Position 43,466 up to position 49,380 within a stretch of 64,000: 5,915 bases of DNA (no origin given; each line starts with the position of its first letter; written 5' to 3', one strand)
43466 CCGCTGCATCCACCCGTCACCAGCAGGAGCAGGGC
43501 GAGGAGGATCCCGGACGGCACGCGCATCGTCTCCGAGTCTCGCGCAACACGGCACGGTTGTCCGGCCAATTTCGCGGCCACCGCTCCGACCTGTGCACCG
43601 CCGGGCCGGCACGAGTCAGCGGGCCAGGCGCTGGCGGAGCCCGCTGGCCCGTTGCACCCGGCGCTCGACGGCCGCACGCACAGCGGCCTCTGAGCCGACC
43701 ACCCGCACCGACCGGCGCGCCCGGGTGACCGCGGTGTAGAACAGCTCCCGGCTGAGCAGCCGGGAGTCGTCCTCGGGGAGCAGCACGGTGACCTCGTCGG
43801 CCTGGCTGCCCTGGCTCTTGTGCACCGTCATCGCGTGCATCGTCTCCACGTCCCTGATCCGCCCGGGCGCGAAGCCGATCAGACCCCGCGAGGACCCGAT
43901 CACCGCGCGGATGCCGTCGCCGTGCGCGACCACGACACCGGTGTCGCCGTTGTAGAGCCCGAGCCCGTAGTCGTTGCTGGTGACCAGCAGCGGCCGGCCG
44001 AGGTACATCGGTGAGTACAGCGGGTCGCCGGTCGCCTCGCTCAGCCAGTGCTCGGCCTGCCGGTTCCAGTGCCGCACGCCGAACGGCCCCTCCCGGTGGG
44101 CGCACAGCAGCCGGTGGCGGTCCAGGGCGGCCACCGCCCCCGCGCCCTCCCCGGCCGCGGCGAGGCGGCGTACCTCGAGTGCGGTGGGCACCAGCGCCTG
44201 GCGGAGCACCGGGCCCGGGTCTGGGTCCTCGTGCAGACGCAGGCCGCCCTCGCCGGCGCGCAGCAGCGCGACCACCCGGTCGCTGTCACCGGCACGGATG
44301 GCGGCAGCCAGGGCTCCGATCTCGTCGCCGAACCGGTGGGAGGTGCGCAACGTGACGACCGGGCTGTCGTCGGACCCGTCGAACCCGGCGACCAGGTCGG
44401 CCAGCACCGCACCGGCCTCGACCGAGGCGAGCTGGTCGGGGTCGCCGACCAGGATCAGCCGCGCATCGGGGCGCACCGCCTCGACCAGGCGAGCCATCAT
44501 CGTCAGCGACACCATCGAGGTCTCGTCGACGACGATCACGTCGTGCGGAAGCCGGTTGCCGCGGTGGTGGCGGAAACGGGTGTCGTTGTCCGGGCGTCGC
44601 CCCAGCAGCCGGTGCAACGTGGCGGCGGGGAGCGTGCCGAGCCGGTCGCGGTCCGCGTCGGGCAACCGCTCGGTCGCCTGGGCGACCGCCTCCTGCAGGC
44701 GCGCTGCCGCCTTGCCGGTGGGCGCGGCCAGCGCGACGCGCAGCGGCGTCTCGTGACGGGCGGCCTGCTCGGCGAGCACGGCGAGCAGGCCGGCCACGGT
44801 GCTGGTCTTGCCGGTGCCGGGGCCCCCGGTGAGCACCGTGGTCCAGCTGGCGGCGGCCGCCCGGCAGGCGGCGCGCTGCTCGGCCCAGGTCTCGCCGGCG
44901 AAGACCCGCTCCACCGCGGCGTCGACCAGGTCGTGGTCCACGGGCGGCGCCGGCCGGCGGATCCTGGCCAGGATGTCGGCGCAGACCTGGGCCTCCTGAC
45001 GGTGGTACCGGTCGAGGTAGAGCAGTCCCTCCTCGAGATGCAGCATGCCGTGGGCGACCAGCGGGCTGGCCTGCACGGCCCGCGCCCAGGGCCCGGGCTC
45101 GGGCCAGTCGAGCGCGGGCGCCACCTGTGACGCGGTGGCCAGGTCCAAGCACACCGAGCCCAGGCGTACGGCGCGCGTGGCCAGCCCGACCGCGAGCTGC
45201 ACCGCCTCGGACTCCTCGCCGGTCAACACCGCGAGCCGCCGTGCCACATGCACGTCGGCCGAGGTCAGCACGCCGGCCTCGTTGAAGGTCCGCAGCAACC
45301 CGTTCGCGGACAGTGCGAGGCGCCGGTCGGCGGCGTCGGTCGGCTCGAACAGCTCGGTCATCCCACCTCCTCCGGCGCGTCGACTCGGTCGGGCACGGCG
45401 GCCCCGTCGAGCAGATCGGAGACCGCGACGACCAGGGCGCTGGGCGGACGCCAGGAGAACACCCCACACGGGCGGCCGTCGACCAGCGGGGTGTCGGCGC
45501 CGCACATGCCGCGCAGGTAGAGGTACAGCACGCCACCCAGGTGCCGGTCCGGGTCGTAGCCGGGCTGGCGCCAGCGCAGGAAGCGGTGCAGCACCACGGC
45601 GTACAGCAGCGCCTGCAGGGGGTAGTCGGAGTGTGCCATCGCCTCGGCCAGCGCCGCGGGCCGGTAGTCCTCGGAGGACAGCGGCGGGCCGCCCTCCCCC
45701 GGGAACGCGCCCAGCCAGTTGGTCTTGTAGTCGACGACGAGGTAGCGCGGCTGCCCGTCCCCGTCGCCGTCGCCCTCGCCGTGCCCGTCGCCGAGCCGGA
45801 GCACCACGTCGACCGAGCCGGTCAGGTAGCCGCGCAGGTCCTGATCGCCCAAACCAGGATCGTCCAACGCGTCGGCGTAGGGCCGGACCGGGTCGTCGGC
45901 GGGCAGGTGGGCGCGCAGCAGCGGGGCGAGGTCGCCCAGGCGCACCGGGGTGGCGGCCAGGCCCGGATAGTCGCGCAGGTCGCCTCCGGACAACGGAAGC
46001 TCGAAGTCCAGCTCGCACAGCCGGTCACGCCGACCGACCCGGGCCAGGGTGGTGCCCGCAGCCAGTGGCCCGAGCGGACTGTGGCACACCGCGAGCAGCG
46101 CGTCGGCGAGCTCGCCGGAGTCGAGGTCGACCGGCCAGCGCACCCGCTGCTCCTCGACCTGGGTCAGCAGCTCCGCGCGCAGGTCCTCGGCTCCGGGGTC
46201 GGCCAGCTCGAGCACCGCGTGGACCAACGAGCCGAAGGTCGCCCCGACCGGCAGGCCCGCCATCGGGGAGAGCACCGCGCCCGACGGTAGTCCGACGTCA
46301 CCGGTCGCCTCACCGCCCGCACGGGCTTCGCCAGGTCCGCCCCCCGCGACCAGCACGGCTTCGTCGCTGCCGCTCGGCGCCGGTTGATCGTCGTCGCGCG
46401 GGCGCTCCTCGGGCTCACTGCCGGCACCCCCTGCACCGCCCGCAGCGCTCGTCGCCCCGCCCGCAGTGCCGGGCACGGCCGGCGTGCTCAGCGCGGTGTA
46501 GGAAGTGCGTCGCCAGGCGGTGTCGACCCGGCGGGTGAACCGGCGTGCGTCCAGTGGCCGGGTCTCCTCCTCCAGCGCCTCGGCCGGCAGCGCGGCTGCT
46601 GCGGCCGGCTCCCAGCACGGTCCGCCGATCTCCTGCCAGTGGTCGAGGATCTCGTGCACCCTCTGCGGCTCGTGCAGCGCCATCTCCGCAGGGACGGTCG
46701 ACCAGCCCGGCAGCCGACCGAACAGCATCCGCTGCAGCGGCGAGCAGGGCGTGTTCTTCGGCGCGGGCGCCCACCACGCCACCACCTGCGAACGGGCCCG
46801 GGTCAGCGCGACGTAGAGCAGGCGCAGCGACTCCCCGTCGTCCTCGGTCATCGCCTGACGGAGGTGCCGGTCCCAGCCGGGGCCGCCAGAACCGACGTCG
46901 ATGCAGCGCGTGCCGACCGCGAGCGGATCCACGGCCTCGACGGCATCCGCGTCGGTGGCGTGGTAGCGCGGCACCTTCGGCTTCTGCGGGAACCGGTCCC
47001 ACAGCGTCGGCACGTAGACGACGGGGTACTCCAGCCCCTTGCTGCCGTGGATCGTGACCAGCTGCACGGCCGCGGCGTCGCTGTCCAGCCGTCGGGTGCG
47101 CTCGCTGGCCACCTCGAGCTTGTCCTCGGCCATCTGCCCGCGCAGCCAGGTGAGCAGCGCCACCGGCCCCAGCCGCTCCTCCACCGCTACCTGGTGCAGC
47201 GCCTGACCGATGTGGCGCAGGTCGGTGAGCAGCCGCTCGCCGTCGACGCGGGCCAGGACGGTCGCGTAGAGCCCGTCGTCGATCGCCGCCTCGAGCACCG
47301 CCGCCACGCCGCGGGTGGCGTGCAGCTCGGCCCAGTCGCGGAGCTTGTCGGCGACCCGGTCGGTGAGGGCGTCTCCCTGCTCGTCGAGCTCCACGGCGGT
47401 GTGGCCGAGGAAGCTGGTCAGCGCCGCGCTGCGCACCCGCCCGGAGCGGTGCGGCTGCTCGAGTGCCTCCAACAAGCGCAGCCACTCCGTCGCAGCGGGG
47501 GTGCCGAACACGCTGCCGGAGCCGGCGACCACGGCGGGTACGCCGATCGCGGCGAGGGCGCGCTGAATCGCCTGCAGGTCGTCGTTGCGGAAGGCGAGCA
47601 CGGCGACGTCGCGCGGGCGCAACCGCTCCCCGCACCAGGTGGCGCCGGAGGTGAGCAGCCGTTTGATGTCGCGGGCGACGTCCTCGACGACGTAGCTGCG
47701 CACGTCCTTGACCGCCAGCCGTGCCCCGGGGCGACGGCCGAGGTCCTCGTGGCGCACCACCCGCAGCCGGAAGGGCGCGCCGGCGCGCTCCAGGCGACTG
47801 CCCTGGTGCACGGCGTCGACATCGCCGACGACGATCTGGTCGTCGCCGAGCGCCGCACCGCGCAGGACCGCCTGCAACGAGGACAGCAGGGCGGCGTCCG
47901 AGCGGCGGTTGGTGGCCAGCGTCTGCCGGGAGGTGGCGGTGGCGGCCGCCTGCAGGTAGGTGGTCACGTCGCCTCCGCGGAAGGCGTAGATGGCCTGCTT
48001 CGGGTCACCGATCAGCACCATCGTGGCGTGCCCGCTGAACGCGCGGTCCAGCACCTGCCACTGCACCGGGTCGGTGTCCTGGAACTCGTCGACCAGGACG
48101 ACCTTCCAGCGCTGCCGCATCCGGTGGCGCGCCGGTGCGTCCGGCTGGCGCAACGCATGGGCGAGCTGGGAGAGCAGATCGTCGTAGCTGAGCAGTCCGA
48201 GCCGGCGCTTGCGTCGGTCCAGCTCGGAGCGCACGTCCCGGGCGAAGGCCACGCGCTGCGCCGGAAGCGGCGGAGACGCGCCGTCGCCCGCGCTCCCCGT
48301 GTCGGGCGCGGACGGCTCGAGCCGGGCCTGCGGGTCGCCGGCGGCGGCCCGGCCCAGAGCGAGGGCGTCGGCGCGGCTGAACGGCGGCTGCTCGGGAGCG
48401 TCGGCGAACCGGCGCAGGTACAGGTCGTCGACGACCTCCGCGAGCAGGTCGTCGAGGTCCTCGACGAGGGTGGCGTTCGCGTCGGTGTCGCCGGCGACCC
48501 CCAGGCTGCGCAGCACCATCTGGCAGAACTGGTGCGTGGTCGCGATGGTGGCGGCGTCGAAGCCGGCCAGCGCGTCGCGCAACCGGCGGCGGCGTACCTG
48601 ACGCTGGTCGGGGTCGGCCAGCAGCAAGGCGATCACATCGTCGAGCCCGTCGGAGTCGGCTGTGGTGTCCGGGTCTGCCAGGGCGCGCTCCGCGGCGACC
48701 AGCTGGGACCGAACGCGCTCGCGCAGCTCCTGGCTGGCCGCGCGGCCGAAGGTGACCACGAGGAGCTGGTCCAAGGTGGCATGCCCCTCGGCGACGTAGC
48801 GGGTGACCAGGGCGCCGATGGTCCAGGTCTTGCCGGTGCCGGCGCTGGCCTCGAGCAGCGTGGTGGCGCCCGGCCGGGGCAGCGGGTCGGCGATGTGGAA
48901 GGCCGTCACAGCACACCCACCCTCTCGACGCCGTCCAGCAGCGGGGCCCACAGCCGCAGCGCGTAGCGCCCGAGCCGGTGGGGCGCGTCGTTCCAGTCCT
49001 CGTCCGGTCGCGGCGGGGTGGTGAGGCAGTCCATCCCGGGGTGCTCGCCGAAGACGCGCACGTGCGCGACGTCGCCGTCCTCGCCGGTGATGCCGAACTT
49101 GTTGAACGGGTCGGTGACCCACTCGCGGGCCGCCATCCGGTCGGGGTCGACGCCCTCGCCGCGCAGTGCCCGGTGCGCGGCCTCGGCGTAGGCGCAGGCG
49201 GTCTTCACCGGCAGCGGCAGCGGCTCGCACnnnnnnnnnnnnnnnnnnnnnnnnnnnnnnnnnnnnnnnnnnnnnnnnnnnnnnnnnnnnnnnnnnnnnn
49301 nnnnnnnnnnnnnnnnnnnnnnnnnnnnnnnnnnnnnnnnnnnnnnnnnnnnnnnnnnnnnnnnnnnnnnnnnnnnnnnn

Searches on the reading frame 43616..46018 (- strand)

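Call 104: search_protein_families(library=pfam, proteins=[window:43616-46018:-], max_evalue=0.00001)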
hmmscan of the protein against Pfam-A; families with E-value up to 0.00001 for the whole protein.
window:43616-46018:- (800 aa): 9 families
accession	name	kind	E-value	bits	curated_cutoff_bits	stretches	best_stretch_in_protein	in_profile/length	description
PF13604.12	AAA_30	-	2.4e-35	122.5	27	1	379-588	4-182/191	AAA domain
PF13245.12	AAA_19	-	2.8e-34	118.6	25.1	1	381-533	1-132/134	AAA domain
PF13538.12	UvrD_C_2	-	9e-13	48.3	27.4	1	728-774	3-52/52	UvrD-like helicase C-terminal domain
PF13086.12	AAA_11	-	3.1e-10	40.7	27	0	380-447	5-74/257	AAA domain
PF01443.25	Viral_helicase1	-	7.3e-10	39.5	21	1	728-773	178-226/228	Viral superfamily 1 RNA helicase core domain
PF21185.3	RecD_N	-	6.1e-08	33.4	22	1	247-324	1-89/103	RecBCD enzyme subunit RecD, N-terminal domain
PF13401.12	AAA_22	-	8.9e-08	33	27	1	394-530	8-126/130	AAA domain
PF05127.21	NAT10_TcmA_helicase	-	3.7e-07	30.6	22.7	1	395-514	1-112/176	RNA cytidine acetyltransferase NAT10/TcmA, helicase domain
PF00580.27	UvrD-helicase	-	5.8e-07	29.9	23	0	380-470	4-84/271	UvrD/REP helicase N-terminal domain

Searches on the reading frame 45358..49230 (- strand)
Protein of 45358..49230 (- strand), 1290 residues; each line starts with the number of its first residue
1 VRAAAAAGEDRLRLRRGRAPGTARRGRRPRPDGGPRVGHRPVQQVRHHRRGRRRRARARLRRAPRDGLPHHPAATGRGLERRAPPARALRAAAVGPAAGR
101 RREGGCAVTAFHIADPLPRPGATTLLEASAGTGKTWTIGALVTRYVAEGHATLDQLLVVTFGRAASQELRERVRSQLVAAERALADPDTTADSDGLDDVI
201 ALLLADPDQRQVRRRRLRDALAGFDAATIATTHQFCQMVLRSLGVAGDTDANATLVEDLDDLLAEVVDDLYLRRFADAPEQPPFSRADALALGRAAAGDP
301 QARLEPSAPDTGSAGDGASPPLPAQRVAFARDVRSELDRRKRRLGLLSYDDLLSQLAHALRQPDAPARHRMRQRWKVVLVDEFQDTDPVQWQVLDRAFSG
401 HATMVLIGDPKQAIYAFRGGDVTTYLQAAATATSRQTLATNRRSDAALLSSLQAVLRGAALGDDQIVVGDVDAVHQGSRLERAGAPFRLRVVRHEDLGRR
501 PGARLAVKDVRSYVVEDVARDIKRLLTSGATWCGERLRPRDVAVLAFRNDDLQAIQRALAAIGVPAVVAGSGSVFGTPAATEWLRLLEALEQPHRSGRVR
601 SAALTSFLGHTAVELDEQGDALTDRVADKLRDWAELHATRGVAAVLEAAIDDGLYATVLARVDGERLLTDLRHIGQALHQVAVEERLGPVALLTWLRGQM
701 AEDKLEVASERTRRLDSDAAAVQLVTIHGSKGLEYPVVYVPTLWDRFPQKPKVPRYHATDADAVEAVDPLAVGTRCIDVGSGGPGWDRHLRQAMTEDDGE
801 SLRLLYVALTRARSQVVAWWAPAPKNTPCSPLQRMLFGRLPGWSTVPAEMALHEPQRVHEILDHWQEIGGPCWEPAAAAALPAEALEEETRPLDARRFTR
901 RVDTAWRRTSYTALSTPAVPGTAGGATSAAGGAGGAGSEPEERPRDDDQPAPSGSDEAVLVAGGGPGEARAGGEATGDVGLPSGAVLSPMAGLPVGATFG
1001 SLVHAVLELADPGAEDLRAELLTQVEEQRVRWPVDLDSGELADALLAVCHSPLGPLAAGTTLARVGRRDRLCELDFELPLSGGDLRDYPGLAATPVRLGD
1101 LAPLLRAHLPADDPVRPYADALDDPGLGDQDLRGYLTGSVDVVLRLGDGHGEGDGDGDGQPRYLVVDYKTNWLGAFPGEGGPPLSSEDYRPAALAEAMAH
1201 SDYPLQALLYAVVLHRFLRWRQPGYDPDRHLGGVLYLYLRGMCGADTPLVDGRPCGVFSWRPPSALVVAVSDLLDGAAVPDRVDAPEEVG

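Call 104: search_protein_families(library=pfam, proteins=[window:45358-49230:-], max_evalue=0.00001)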
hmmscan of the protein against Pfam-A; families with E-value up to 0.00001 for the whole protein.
window:45358-49230:- (1290 aa): 5 families
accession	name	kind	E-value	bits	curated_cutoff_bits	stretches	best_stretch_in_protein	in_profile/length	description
PF00580.27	UvrD-helicase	-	1.1e-50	173.3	23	1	121-430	13-268/271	UvrD/REP helicase N-terminal domain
PF13245.12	AAA_19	-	5.4e-15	56.2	25.1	1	123-418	13-134/134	AAA domain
PF13361.12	UvrD_C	-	7.4e-15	55.6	25.6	1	710-817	276-344/350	UvrD-like helicase C-terminal domain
PF13538.12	UvrD_C_2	-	1.2e-09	38.3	27.4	0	724-747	4-29/52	UvrD-like helicase C-terminal domain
PF13604.12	AAA_30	-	2.9e-07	30.9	27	0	361-449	81-161/191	AAA domain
